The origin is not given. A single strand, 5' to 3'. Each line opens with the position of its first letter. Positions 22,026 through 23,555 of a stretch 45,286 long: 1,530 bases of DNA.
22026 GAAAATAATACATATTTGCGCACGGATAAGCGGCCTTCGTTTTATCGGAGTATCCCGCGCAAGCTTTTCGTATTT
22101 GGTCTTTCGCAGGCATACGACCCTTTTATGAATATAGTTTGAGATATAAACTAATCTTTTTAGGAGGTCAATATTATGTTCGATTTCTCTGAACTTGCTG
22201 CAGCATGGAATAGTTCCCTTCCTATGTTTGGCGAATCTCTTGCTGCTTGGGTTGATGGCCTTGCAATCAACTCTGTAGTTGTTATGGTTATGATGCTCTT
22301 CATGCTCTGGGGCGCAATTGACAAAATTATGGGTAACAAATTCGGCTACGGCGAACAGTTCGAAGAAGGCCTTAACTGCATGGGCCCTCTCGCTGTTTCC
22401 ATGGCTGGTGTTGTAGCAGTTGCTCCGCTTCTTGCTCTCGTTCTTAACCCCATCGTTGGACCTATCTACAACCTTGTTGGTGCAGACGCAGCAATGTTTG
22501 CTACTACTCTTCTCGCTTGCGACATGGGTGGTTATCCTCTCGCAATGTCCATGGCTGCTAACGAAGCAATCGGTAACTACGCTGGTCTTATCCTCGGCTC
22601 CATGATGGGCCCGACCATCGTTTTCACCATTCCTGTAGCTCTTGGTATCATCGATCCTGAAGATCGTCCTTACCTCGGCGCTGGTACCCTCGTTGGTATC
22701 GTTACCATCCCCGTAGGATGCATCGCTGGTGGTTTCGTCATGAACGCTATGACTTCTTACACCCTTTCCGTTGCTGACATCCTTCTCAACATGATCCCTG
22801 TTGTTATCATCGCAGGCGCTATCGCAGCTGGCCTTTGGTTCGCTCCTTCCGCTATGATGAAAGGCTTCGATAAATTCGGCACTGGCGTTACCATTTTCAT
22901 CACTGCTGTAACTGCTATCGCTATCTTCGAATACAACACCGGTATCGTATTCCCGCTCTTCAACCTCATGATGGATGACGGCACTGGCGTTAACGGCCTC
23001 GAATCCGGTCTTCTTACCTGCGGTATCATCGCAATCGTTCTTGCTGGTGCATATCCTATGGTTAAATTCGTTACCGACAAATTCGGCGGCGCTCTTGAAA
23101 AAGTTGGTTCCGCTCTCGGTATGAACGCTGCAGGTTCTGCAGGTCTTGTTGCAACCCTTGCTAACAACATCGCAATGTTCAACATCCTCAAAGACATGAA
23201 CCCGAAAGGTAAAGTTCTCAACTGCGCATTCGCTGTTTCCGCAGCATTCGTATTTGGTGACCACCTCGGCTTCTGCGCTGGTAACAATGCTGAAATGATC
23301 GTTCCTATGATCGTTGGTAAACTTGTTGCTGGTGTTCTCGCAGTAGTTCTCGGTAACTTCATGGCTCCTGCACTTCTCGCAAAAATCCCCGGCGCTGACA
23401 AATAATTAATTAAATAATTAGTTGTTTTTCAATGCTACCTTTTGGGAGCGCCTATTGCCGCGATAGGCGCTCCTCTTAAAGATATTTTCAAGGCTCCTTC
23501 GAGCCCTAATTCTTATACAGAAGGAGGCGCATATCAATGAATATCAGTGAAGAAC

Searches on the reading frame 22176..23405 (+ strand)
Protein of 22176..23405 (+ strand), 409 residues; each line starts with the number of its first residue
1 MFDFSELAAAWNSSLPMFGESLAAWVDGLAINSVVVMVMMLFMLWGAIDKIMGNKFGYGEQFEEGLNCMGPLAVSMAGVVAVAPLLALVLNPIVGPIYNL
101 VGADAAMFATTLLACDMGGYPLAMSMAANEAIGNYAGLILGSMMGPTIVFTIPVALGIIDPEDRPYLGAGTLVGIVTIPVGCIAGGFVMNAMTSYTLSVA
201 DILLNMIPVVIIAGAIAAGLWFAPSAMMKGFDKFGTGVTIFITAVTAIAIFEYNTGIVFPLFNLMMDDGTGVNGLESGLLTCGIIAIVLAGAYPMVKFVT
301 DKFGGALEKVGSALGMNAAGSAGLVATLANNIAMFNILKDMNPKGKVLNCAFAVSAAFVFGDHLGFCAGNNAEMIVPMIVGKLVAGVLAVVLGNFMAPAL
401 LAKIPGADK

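Call 78: search_protein_families(library=pfam, proteins=[window:22176-23405:+], max_evalue=0.00001)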
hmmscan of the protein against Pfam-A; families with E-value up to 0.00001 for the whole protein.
window:22176-23405:+ (409 aa): 1 family
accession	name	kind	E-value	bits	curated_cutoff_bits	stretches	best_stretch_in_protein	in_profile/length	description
PF04346.18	EutH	-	3.9e-128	428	25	1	31-395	1-350/351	Ethanolamine utilisation protein, EutH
